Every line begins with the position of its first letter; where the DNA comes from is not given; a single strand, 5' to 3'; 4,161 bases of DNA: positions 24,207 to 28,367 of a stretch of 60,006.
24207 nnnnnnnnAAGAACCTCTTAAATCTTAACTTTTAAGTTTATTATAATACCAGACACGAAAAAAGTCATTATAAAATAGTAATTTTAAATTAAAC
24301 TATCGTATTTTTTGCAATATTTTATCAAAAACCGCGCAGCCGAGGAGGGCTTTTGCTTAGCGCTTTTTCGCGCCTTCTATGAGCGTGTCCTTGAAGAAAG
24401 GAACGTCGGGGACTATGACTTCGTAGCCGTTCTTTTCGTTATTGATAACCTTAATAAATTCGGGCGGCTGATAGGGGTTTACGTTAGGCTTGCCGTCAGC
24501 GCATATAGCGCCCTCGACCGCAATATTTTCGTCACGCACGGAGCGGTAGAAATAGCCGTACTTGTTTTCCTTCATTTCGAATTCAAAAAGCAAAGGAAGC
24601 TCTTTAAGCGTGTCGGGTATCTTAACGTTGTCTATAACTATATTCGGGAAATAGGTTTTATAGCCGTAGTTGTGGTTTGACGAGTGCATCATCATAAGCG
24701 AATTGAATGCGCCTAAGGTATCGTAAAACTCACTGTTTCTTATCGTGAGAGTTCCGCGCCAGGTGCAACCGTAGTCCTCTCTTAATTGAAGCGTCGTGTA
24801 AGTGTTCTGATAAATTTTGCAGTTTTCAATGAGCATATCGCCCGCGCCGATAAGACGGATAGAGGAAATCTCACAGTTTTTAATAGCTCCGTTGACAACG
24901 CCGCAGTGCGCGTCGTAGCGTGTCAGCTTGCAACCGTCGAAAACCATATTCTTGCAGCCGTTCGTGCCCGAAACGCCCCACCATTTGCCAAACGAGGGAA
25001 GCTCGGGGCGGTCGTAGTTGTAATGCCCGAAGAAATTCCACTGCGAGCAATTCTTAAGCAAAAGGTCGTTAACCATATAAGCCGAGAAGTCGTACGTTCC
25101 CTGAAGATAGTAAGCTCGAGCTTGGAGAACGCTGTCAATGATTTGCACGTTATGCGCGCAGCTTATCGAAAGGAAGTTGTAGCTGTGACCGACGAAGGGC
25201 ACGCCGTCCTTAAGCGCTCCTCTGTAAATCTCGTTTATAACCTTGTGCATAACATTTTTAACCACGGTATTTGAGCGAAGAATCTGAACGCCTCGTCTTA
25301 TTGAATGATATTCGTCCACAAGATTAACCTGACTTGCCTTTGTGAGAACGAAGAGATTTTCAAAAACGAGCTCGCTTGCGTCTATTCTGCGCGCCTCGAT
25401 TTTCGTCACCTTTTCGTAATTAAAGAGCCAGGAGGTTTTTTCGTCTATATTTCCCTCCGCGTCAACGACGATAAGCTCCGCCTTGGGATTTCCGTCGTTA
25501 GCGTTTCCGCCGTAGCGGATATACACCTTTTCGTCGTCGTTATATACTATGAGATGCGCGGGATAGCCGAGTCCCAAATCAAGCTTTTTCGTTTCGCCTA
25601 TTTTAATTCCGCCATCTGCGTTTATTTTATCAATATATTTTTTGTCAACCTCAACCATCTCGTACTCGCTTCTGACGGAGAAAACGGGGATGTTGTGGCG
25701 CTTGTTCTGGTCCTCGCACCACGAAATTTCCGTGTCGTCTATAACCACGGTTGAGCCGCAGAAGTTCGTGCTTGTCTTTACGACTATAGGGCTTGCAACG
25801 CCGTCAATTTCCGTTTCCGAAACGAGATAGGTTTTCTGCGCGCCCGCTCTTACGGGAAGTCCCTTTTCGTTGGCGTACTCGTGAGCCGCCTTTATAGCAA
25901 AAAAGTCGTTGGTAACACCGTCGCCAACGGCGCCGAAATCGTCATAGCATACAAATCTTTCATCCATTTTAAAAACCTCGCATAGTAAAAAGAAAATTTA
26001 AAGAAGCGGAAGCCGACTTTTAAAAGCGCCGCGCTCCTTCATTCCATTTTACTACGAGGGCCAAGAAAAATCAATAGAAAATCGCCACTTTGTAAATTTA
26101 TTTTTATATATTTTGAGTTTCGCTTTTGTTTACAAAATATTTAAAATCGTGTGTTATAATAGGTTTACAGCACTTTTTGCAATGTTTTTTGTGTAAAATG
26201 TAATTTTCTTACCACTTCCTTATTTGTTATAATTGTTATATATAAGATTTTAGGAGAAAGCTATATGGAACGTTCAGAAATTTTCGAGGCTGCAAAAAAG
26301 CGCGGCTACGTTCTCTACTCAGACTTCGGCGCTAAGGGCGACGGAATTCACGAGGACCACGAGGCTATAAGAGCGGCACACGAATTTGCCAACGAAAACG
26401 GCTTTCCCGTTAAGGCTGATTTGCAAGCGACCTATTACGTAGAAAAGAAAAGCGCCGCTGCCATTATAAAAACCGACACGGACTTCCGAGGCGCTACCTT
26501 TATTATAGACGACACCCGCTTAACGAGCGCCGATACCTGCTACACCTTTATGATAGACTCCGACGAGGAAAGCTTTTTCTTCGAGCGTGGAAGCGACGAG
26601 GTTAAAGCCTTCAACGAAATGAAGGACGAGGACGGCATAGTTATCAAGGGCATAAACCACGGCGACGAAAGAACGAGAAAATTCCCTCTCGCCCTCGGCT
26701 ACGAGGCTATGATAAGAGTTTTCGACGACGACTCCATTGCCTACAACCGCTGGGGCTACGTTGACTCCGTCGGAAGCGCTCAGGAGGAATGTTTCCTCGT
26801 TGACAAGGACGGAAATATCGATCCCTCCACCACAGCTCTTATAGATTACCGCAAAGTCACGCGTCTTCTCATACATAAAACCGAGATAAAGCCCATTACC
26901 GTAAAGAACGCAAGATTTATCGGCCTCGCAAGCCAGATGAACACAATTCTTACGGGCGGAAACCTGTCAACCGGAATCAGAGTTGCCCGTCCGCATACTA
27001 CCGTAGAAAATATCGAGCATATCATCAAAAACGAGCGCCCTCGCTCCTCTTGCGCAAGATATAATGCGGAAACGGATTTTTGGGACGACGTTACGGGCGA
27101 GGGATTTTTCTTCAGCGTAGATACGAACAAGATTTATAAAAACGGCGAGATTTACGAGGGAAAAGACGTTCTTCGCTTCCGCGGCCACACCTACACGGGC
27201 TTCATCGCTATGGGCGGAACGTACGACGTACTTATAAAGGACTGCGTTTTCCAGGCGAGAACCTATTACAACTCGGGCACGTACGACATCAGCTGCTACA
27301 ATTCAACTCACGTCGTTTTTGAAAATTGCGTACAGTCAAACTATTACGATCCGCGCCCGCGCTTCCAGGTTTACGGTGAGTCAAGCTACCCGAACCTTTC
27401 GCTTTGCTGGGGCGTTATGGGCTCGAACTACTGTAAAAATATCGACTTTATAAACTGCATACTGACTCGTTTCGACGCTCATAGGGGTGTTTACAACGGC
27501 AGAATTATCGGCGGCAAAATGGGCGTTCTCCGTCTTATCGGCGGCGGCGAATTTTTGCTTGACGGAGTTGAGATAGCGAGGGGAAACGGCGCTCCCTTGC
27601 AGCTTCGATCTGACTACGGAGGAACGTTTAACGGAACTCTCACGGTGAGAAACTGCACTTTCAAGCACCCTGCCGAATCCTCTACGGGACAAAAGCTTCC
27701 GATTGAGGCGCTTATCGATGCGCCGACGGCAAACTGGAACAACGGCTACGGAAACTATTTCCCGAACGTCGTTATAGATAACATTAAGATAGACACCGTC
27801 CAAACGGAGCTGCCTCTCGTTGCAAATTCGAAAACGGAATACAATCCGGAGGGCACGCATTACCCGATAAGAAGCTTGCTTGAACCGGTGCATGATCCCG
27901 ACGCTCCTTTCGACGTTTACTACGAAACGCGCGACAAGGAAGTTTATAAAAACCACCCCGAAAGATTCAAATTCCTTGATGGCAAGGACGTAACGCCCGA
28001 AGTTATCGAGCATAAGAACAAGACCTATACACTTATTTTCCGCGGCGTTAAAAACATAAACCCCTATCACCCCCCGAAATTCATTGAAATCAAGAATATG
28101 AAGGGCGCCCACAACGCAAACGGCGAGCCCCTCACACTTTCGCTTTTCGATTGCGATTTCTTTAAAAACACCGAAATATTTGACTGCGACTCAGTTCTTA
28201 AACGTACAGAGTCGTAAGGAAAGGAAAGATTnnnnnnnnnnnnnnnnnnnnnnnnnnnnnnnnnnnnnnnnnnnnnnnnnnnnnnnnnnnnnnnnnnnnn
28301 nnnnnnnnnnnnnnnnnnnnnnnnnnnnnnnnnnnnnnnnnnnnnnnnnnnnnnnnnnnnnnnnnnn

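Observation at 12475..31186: Six-member paralogous radiation of beta-helix proteins (five without signal peptides, one lipoprotein) forming the core of a transporter-less glycan-type locus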

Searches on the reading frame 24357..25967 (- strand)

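Call 5: search_protein_families(library=pfam, proteins=[window:24357-25967:-], max_evalue=0.1)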
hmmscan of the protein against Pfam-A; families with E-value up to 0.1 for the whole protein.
window:24357-25967:- (536 aa): 3 families
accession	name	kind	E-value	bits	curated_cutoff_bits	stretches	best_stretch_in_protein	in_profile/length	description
PF13229.12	Beta_helix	-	0.00067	19.8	25.9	1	342-418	35-114/158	Right handed beta helix region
PF12708.12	Pect-lyase_RHGA_epim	-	0.039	14.2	27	1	9-36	5-34/213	Rhamnogalacturonase A/epimerase, pectate lyase-like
PF21341.3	TRAF2_zf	-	0.094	12.8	27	0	400-407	8-15/19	TRAF2, second zinc finger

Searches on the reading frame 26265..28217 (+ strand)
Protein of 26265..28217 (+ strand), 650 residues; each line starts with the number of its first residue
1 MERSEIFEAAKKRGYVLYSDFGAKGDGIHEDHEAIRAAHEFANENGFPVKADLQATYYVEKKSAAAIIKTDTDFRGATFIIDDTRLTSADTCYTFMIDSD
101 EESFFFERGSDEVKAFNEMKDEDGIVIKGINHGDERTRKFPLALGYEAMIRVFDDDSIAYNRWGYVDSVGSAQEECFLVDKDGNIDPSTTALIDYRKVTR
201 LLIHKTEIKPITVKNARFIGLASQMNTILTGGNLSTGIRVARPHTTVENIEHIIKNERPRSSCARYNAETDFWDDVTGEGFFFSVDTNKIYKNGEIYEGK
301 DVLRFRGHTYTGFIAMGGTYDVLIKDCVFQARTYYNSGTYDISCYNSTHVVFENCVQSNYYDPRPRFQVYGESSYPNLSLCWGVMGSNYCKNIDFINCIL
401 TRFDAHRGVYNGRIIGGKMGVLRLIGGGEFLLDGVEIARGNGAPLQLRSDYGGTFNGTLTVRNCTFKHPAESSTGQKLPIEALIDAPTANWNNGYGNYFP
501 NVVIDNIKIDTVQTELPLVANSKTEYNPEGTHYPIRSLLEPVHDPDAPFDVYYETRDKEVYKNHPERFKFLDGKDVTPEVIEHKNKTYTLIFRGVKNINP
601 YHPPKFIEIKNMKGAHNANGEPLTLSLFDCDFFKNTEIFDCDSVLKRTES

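Call 5: search_protein_families(library=pfam, proteins=[window:26265-28217:+], max_evalue=0.1)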
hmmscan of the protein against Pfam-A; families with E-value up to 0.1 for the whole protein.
window:26265-28217:+ (650 aa): 1 family
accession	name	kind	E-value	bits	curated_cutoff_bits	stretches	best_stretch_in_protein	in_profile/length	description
PF13229.12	Beta_helix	-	0.0089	16.1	25.9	0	277-359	45-112/158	Right handed beta helix region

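Call 16: search_protein_families(library=ncbifam, proteins=[window:26265-28217:+], max_evalue=0.01)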
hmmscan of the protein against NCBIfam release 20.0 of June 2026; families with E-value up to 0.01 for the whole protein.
window:26265-28217:+ (650 aa): 0 families

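Call 94: search_protein_families(library=phrogs, proteins=[window:26265-28217:+], max_evalue=0.001)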
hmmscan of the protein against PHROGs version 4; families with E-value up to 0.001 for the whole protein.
window:26265-28217:+ (650 aa): 3 families
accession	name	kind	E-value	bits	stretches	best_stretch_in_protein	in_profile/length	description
phrog_23059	-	tail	1.8e-20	73.5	2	16-254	128-346/1027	tail fiber protein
phrog_16586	-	tail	5.4e-18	65.4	2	10-153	247-374/963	tail fiber protein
phrog_6117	-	moron, auxiliary metabolic gene and host takeover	0.00081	19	0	11-82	133-199/711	colanic acid degradation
